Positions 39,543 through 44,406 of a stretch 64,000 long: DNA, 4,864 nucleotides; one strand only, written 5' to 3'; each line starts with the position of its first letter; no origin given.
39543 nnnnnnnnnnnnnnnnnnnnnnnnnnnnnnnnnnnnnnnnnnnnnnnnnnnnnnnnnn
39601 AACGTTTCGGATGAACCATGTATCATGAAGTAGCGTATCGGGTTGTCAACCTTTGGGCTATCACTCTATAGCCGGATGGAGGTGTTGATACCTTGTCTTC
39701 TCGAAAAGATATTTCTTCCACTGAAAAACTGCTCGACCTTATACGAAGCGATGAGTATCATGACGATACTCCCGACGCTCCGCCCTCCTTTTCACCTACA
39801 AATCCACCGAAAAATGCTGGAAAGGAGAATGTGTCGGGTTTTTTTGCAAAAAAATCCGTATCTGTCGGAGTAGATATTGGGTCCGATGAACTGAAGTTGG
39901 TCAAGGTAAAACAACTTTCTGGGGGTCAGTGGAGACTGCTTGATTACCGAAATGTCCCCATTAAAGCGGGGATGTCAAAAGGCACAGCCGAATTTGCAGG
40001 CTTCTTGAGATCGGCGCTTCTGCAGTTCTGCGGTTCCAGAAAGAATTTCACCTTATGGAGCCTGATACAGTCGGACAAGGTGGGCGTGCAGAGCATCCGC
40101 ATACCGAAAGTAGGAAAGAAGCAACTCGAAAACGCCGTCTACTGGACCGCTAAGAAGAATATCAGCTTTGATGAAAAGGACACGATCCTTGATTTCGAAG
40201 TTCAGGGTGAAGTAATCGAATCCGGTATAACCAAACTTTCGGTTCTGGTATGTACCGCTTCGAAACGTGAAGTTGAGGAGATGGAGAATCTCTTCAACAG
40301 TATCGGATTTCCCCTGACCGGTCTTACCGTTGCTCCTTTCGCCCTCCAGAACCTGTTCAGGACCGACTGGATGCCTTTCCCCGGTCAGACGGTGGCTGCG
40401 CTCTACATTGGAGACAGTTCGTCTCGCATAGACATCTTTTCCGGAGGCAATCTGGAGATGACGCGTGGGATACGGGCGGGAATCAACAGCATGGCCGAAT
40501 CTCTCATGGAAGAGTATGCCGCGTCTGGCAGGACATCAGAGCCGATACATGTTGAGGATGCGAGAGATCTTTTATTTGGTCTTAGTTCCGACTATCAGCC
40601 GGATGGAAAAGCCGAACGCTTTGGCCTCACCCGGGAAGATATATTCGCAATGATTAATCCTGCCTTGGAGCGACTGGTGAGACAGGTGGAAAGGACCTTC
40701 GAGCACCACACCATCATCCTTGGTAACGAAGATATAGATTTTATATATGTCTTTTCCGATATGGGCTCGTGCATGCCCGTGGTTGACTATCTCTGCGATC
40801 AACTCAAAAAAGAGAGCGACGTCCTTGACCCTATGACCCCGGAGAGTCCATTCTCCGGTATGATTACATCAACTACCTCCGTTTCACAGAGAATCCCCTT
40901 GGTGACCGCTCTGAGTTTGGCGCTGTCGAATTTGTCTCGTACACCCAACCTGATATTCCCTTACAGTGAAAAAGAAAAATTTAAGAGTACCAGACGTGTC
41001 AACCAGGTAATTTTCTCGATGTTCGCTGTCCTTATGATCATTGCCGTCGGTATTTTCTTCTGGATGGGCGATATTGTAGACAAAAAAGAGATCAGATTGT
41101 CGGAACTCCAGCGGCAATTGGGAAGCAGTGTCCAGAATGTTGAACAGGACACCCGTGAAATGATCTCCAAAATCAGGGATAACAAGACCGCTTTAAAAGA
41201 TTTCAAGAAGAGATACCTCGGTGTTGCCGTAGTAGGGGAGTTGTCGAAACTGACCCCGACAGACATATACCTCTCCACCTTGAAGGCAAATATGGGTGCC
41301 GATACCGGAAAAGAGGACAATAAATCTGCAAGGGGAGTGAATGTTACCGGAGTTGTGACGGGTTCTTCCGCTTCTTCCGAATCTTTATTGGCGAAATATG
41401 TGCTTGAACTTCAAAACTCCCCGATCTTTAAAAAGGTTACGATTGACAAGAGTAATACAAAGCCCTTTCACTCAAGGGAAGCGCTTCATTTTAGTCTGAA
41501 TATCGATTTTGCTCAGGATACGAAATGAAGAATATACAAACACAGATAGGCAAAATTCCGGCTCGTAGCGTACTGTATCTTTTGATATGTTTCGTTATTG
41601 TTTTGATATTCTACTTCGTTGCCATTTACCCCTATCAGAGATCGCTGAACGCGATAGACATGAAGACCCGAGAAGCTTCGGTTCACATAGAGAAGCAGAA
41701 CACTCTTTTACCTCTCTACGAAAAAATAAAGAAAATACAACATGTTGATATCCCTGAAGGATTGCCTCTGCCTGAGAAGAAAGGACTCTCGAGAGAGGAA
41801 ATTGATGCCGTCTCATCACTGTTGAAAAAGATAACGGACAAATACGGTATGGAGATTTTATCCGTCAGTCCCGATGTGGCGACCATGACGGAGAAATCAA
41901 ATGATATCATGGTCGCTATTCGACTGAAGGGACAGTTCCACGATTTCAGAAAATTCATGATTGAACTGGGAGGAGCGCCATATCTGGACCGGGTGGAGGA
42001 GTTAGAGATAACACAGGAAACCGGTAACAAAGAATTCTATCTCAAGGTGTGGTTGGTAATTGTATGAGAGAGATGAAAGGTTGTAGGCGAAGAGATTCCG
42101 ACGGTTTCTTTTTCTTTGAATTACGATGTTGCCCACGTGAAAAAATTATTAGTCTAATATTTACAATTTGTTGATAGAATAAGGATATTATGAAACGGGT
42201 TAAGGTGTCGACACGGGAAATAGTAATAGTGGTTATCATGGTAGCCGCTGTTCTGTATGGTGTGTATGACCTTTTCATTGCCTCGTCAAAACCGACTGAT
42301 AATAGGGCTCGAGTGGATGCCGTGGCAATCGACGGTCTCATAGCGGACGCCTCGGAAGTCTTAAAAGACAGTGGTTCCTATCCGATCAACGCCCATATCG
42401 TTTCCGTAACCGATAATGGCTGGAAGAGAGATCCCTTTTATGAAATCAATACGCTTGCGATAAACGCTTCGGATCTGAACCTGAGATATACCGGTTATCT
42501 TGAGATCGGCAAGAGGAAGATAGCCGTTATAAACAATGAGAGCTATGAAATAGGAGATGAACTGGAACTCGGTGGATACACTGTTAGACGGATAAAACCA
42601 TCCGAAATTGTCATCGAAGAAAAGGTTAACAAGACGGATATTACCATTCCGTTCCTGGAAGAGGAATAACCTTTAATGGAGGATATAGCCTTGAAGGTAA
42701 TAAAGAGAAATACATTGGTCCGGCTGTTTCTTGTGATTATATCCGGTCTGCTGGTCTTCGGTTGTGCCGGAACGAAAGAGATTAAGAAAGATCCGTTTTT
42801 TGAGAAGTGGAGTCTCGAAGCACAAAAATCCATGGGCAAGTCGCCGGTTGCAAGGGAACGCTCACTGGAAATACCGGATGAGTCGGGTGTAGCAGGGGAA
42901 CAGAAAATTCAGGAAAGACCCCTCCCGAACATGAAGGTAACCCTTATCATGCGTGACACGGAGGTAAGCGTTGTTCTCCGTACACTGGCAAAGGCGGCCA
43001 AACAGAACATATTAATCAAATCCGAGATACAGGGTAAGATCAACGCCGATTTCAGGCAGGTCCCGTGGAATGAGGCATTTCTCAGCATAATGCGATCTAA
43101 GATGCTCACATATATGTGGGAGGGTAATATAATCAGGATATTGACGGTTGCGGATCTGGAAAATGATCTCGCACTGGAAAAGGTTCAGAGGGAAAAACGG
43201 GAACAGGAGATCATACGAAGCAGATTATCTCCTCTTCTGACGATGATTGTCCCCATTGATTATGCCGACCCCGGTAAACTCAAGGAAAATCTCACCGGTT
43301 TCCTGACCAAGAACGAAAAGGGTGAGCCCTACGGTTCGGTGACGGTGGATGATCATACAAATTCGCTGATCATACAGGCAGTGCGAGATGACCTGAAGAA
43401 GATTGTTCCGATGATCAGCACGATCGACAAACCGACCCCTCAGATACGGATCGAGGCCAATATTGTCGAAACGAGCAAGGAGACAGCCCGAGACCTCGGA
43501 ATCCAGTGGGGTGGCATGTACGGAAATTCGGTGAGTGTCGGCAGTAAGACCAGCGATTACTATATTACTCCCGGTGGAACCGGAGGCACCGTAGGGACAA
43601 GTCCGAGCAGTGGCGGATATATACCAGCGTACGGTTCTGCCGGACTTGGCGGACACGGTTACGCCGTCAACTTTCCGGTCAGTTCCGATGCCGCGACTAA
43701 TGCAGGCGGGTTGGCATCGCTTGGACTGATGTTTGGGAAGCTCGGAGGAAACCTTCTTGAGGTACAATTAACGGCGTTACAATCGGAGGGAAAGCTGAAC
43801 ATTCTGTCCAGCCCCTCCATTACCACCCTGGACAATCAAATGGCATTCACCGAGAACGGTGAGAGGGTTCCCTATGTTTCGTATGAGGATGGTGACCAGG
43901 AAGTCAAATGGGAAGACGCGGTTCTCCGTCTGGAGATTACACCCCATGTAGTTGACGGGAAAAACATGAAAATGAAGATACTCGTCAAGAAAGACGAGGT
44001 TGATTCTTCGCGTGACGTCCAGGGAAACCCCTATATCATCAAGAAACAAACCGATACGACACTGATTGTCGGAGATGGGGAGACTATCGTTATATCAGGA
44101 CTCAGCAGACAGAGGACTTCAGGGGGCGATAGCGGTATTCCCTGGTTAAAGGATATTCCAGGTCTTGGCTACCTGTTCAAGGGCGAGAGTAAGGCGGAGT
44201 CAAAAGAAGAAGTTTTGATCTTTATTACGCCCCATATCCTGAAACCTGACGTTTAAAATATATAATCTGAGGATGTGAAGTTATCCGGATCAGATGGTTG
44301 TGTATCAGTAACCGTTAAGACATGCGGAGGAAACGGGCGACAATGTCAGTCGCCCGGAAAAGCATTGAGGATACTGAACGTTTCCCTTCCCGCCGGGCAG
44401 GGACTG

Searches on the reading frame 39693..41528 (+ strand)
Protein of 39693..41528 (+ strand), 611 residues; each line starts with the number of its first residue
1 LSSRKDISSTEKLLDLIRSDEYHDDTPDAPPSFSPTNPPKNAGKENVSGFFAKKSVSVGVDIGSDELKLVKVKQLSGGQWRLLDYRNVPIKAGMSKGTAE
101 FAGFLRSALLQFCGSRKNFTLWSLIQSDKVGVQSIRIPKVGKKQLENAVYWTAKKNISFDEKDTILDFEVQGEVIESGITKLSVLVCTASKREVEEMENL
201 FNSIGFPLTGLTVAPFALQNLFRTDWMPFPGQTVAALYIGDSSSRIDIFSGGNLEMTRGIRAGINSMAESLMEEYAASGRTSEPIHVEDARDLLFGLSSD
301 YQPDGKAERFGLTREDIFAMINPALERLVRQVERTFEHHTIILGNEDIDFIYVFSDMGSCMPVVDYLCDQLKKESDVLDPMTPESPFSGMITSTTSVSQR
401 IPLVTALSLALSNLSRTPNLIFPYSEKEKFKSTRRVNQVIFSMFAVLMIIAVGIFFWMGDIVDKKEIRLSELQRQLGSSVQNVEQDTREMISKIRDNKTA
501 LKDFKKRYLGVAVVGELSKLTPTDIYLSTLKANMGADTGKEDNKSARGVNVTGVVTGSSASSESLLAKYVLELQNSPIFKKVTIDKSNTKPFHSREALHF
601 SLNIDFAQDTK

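Call 6: search_protein_families(library=pfam, proteins=[window:39693-41528:+], max_evalue=0.001)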
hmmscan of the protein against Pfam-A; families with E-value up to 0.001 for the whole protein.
window:39693-41528:+ (611 aa): 2 families
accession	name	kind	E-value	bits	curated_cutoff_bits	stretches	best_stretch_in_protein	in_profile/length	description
PF11104.14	PilM_2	-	2.8e-14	53.3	27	1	59-280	1-228/340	Type IV pilus assembly protein PilM;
PF05137.18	PilN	-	2.2e-06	28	22.8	1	515-604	4-76/78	Fimbrial assembly protein (PilN)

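Call 11: search_protein_families(library=ncbifam, proteins=[window:39693-41528:+], max_evalue=0.001)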
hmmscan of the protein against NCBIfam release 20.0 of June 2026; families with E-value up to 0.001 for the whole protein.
window:39693-41528:+ (611 aa): 2 families
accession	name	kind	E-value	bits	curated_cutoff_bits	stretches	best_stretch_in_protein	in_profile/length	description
TIGR01175.1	pilM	subfamily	4.9e-21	75.1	133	1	53-411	1-345/348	type IV pilus assembly protein PilM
NF045709.1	Amuc_1101_fam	equivalog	2.7e-11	43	650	1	52-567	2-508/608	Amuc_1101 family PilM-like pilus complex protein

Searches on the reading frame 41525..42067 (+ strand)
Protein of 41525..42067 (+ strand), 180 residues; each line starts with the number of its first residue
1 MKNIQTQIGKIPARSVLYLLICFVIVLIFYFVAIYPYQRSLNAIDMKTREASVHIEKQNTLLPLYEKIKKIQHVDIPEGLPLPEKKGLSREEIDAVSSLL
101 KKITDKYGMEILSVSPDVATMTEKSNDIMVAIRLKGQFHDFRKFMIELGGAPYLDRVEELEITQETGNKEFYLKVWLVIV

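Call 6: search_protein_families(library=pfam, proteins=[window:41525-42067:+], max_evalue=0.001)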
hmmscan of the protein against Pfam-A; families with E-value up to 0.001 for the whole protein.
window:41525-42067:+ (180 aa): 1 family
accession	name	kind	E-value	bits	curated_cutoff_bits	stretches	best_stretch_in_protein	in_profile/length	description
PF04350.18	PilO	-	0.00062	20.4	22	0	91-170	50-129/145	Pilus assembly protein, PilO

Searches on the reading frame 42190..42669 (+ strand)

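Call 6: search_protein_families(library=pfam, proteins=[window:42190-42669:+], max_evalue=0.001)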
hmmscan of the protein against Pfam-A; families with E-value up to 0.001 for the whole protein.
window:42190-42669:+ (159 aa): 1 family
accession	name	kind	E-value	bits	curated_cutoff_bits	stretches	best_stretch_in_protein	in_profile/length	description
PF16537.11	T2SSB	-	0.00042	20.4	28.4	1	102-143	10-50/60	Type II secretion system protein B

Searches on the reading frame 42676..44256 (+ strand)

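Call 6: search_protein_families(library=pfam, proteins=[window:42676-44256:+], max_evalue=0.001)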
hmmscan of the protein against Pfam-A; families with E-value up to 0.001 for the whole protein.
window:42676-44256:+ (526 aa): 3 families
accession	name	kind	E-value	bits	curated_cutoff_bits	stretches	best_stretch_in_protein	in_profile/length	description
PF00263.26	Secretin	-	1.4e-46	158.6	27.5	1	367-523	1-169/169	Bacterial type II and III secretion system protein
PF03958.22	Secretin_N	-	3.1e-10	40.5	28.2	1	190-256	2-69/69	Bacterial type II/III secretion system short domain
PF21305.2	type_II_gspD_N0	-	0.00084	19.6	27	0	92-155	3-71/71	GspD-like, N0 domain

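Call 11: search_protein_families(library=ncbifam, proteins=[window:42676-44256:+], max_evalue=0.001)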
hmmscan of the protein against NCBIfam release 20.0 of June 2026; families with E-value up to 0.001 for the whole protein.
window:42676-44256:+ (526 aa): 9 families
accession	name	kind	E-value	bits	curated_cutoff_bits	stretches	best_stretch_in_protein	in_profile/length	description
TIGR02515.1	IV_pilus_PilQ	subfamily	3.1e-93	313.1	284.35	1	86-523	2-428/428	type IV pilus secretin PilQ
NF010083.0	PRK13568.1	equivalog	4e-63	213.6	554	2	329-522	227-417/419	DNA uptake porin HofQ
TIGR02517.1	type_II_gspD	equivalog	3.2e-60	204.2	351.35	1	219-523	300-591/600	type II secretion system secretin GspD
NF007851.2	PRK10560.1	exception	3.9e-51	174.2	598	2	335-523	219-410/412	DNA uptake porin HofQ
TIGR02516.1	type_III_yscC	equivalog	6.2e-42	143.7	238.45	1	219-523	198-462/463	type III secretion system outer membrane ring subunit SctC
TIGR02519.1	pilus_MshL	equivalog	2.8e-31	108.6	250.2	1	223-522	2-290/290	pilus (MSHA type) biogenesis protein MshL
NF011873.0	PRK15346.1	equivalog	1.8e-20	73.1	524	1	361-508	329-480/499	EscC/YscC/HrcC family type III secretion system outer membrane ring protein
NF042912.1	Amuc_1098_fam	equivalog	5.8e-15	54.4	750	1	452-524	726-798/805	Amuc_1098 family type IV pilus outer membrane protein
TIGR02520.1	pilus_B_mal_scr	equivalog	0.00028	19.6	287.65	0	331-519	310-511/513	PilN family type IVB pilus formation outer membrane protein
